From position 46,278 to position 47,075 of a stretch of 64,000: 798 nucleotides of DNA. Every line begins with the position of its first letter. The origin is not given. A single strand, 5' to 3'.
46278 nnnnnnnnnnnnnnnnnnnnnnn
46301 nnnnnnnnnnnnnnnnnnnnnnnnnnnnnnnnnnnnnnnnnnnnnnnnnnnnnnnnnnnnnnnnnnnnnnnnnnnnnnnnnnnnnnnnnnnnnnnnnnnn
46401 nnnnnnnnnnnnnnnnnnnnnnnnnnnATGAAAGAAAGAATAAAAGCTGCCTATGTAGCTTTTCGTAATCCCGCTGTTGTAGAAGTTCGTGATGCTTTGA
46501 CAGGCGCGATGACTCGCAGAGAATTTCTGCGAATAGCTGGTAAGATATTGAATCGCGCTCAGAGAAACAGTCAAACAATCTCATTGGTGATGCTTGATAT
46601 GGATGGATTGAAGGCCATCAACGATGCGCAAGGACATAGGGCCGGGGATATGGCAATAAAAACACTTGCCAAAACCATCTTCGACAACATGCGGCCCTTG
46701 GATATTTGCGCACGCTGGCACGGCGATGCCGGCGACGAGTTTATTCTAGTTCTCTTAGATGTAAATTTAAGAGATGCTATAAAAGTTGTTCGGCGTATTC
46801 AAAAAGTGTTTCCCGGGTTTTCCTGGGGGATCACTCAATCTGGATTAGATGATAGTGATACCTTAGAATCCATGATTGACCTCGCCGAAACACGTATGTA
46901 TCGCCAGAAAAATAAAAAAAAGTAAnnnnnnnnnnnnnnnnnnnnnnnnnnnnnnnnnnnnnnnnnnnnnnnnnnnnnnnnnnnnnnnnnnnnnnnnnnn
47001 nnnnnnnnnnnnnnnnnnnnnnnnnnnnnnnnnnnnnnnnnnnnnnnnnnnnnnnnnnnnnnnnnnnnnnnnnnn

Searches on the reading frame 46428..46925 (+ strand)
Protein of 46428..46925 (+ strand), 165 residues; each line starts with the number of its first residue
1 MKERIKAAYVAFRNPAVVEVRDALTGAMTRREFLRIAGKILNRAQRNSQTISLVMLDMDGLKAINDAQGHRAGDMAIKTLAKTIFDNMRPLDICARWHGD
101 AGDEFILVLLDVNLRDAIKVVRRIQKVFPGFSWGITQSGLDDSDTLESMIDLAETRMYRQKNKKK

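Call 82: search_protein_families(library=pfam, proteins=[window:46428-46925:+], max_evalue=0.001)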
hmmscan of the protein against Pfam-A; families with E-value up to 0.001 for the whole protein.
window:46428-46925:+ (165 aa): 1 family
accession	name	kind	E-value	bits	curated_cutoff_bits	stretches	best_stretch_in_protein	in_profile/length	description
PF00990.26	GGDEF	-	4.5e-26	92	23.8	1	21-164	3-158/161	Diguanylate cyclase, GGDEF domain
